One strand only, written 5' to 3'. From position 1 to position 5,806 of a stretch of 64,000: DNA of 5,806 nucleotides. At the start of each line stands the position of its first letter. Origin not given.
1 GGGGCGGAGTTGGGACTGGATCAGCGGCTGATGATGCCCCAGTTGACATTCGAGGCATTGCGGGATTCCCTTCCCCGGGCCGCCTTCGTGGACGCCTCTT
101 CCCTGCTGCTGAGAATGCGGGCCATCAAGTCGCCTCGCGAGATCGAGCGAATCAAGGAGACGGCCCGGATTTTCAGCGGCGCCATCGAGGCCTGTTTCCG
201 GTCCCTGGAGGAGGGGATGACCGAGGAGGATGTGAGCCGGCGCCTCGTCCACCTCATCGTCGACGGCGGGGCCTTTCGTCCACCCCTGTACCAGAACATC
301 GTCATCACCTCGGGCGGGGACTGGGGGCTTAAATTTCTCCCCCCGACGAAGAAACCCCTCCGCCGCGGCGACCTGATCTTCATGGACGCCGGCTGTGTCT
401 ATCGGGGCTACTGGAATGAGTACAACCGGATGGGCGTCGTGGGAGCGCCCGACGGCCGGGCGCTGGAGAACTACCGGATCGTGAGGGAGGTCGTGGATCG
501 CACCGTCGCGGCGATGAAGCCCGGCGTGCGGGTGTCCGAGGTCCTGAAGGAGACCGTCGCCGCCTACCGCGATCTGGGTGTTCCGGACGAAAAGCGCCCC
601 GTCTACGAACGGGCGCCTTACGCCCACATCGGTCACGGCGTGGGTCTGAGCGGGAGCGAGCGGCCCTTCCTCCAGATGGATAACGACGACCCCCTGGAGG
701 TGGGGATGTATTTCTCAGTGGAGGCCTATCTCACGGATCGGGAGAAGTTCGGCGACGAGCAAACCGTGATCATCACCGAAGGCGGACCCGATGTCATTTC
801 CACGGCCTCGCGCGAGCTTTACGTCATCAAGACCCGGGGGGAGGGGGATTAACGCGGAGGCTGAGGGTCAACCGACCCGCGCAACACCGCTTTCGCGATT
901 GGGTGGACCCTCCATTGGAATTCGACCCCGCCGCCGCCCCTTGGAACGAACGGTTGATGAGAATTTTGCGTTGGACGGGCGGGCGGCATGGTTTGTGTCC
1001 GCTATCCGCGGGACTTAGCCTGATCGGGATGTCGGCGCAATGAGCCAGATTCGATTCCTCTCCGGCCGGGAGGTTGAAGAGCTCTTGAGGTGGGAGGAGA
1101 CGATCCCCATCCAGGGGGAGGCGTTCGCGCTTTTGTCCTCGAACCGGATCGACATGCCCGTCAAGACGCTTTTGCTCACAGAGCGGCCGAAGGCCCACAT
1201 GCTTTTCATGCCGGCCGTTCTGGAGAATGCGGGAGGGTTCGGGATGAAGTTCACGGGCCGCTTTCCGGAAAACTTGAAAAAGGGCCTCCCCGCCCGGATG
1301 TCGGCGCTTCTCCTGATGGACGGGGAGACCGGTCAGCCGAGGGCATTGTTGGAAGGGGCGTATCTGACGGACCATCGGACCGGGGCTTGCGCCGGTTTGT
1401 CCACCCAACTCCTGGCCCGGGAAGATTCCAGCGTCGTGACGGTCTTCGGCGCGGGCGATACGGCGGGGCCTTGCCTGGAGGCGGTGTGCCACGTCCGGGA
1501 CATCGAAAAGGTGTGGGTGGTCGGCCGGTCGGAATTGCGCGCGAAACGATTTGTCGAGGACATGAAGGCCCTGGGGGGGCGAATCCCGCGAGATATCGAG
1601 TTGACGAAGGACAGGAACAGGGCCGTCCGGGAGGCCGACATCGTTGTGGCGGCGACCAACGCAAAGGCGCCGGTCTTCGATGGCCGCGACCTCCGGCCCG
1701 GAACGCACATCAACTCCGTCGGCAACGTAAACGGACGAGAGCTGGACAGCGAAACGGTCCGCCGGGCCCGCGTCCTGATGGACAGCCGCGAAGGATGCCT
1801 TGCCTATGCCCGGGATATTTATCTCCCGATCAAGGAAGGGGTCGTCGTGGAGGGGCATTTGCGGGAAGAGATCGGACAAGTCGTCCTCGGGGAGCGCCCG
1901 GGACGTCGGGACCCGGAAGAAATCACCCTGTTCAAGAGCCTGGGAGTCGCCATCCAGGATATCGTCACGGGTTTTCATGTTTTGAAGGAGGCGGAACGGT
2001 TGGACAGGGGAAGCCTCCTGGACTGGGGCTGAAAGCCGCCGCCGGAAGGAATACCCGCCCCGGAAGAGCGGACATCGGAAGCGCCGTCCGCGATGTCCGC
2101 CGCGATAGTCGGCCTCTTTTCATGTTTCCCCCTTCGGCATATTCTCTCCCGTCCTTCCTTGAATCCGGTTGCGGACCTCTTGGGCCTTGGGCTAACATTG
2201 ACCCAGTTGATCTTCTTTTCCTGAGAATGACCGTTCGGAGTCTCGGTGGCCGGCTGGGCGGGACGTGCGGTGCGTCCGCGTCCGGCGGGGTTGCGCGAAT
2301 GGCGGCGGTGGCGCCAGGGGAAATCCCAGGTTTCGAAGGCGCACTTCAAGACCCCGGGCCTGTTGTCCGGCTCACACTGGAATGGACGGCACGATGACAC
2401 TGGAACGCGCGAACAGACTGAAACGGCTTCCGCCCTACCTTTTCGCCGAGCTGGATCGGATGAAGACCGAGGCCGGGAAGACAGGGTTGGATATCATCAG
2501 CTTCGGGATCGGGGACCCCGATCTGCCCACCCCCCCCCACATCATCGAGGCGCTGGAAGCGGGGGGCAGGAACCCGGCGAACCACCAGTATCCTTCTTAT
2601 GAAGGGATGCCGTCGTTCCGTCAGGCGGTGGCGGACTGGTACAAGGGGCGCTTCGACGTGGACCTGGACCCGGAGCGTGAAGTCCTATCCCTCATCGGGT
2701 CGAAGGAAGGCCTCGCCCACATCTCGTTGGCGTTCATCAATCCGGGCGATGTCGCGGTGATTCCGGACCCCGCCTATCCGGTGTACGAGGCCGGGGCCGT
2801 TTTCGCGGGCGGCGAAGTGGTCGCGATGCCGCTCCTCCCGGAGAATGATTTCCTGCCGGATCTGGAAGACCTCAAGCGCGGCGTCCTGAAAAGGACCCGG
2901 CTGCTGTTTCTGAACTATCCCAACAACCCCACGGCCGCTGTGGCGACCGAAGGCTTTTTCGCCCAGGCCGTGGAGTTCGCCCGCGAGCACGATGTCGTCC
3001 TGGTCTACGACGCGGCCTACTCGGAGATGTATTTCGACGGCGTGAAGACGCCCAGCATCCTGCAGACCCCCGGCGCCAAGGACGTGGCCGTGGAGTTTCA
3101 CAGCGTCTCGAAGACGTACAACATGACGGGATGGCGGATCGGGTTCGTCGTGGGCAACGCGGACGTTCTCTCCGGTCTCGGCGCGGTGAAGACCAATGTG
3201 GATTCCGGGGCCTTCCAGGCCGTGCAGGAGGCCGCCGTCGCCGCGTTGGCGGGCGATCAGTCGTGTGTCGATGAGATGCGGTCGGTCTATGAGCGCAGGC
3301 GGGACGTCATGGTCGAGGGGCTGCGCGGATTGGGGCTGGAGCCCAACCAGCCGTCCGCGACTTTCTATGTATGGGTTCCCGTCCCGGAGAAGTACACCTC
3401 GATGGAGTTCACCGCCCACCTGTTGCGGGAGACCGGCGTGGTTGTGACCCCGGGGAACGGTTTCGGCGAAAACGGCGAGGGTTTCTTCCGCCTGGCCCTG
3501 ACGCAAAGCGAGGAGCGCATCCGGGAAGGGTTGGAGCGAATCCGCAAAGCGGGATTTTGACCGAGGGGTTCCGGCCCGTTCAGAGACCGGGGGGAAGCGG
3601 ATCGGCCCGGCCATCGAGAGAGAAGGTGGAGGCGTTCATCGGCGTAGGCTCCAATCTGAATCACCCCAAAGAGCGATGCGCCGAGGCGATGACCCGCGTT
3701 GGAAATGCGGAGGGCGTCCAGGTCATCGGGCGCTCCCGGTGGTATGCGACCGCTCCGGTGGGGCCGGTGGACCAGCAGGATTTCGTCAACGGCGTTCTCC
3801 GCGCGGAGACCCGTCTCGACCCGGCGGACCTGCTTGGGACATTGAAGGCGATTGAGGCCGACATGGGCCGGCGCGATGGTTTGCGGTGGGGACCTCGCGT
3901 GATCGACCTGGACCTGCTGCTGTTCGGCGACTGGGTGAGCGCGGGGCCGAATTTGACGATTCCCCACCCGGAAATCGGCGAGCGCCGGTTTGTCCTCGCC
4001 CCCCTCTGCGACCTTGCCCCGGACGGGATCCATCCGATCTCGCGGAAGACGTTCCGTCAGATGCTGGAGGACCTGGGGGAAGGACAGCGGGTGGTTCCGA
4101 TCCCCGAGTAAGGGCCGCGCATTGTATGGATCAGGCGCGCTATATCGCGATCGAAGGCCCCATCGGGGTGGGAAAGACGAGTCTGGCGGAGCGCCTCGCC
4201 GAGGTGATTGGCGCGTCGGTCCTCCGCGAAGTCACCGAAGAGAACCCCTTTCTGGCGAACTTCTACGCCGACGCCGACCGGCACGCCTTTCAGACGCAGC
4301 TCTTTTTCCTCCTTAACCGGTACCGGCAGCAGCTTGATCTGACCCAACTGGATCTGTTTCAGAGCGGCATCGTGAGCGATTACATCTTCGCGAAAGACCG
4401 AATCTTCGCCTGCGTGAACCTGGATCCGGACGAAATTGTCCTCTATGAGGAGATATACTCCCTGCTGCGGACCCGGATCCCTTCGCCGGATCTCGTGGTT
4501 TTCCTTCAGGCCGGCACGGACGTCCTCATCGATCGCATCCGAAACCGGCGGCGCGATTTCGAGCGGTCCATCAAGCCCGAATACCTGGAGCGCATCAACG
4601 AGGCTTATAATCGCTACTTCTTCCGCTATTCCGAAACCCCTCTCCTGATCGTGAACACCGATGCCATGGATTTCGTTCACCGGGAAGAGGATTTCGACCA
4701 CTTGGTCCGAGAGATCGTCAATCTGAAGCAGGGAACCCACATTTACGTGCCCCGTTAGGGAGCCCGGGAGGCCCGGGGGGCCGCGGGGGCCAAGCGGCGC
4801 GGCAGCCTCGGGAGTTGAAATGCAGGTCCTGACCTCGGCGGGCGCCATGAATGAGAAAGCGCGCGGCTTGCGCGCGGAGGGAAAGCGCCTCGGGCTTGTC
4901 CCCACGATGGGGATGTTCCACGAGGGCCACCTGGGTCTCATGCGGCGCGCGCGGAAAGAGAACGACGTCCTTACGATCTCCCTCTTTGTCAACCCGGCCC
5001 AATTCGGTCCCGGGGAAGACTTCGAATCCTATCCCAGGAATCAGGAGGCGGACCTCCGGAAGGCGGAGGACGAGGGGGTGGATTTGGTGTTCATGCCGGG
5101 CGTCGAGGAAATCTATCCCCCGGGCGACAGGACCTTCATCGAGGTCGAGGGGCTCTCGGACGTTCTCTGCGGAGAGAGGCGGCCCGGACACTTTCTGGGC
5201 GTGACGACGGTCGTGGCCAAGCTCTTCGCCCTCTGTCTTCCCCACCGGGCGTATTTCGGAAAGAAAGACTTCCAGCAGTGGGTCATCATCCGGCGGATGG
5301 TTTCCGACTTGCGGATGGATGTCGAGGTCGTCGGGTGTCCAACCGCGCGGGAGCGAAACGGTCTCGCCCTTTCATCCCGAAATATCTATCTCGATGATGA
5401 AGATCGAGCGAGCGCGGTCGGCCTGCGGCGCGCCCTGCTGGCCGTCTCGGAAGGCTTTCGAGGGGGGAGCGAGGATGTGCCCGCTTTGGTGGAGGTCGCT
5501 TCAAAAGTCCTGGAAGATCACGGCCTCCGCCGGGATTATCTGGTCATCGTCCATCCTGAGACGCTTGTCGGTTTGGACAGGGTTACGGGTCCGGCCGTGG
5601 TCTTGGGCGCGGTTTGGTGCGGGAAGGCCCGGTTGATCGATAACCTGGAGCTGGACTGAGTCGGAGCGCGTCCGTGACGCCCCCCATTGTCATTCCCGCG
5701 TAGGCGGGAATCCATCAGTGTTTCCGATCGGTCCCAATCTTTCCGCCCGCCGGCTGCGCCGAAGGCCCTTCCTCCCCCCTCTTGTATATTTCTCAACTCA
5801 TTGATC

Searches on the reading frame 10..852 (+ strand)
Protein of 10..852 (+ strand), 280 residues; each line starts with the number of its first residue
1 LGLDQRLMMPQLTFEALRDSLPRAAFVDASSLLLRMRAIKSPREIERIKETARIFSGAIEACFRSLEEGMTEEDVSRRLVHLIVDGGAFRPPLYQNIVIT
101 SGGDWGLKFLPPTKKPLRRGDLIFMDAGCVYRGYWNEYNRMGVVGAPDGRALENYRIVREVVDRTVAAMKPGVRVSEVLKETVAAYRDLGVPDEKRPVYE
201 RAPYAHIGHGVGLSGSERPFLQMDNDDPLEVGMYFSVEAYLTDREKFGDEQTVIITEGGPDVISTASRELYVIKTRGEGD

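Call 35: search_protein_families(library=pfam, proteins=[window:10-852:+], max_evalue=0.00001)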
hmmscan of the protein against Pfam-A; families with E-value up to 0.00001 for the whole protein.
window:10-852:+ (280 aa): 1 family
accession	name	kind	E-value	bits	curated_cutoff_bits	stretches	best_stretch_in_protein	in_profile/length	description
PF00557.29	Peptidase_M24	-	3.5e-33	115.6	23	1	46-257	1-208/208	Metallopeptidase family M24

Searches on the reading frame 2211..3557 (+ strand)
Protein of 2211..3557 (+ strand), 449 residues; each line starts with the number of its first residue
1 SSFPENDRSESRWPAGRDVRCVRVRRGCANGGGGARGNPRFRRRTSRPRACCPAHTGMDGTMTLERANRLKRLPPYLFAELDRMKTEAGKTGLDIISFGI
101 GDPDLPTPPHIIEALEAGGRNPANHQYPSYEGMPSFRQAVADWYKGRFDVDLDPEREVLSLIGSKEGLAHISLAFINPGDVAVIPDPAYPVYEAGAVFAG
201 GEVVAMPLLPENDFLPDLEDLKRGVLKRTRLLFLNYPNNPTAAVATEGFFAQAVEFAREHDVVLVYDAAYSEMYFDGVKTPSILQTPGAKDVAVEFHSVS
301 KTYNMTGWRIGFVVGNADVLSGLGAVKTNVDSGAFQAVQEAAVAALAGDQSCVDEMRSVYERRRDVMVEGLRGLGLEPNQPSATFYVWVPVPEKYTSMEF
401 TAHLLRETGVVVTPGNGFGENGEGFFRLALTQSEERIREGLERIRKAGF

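Call 81: search_protein_families(library=ncbifam, proteins=[window:2211-3557:+], max_evalue=0.001)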
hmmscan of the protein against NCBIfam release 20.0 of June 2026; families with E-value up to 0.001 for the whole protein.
window:2211-3557:+ (449 aa): 72 families (the best 25 are shown)
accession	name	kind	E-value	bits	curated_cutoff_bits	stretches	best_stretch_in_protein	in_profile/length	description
NF006756.0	PRK09276.1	subfamily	3.7e-187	622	507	1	65-447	3-385/387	LL-diaminopimelate aminotransferase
TIGR03540.1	DapC_direct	equivalog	5.5e-184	611.5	593.25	1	66-446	2-382/383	LL-diaminopimelate aminotransferase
NF004611.0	PRK05942.1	equivalog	1.3e-141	472.2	628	1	64-448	6-390/394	aspartate aminotransferase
NF005977.0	PRK08068.1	subfamily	1.4e-133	445.9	494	1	62-446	1-385/391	transaminase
NF006604.0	PRK09148.1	equivalog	7.9e-131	436.8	648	1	68-446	6-387/406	LL-diaminopimelate aminotransferase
NF006033.0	PRK08175.1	equivalog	5.3e-130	434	647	1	63-446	6-392/407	alanine transaminase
NF005613.0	PRK07366.1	equivalog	1.5e-125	419.3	486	1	67-445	4-385/391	LL-diaminopimelate aminotransferase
NF005815.0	PRK07681.1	equivalog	1e-124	416.6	545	1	62-448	1-386/399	LL-diaminopimelate aminotransferase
NF006387.0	PRK08636.1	equivalog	3.5e-116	388.5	675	1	66-446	6-396/403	LL-diaminopimelate aminotransferase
NF004937.0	PRK06290.1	equivalog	1.6e-99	333.4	585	1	76-431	25-383/410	LL-diaminopimelate aminotransferase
NF041364.1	GntC_guanitoxin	equivalog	4.3e-92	308.7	415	1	97-446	2-355/356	guanitoxin biosynthesis PLP-dependent (S)-gamma-hydroxy-L-arginine cyclodehydratase GntC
TIGR03537.1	DapC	equivalog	8.7e-92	307.7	453.6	1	95-443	2-346/350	succinyldiaminopimelate transaminase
NF041091.1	asp_aminotase_Arch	equivalog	2.5e-66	224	550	1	72-446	6-373/376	aspartate aminotransferase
NF006229.0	PRK08361.1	equivalog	4.2e-66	223.5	624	1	93-447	33-387/391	aspartate aminotransferase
TIGR03538.1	DapC_gpp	equivalog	1e-65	222.1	474.6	1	68-446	3-393/395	succinyldiaminopimelate transaminase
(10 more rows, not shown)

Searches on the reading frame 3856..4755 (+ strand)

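Call 81: search_protein_families(library=ncbifam, proteins=[window:3856-4755:+], max_evalue=0.001)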
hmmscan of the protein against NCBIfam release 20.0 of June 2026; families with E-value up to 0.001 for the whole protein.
window:3856-4755:+ (300 aa): 5 families
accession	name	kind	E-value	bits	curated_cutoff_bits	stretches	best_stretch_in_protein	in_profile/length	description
TIGR00041.1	DTMP_kinase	equivalog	2.8e-08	33.7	83.25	1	91-265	1-183/196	dTMP kinase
TIGR00235.1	udk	equivalog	0.00015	21.4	220.3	0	96-237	8-153/207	uridine kinase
NF004018.0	PRK05480.1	equivalog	0.00027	20.4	180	0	93-258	5-177/210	uridine kinase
TIGR02173.1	cyt_kin_arch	equivalog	0.00031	20.8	102.1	0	192-259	73-138/169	(d)CMP kinase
NF006746.0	PRK09270.1-5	subfamily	0.00062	18.7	250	0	93-120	19-47/210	nucleoside/nucleotide kinase family protein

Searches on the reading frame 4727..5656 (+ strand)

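Call 81: search_protein_families(library=ncbifam, proteins=[window:4727-5656:+], max_evalue=0.001)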
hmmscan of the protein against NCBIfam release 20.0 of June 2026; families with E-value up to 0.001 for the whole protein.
window:4727-5656:+ (310 aa): 3 families
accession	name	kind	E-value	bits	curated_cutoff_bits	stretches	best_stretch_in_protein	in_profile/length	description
TIGR00018.1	panC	equivalog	1.5e-92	309.6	212.75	1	32-309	1-282/283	pantoate--beta-alanine ligase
NF010004.0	PRK13477.1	equivalog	4e-84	282.9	524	1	32-309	2-281/514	bifunctional pantoate--beta-alanine ligase/(d)CMP kinase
TIGR00125.1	cyt_tran_rel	domain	5.4e-07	29.7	27.7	1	58-117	5-62/65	adenylyltransferase/cytidyltransferase family protein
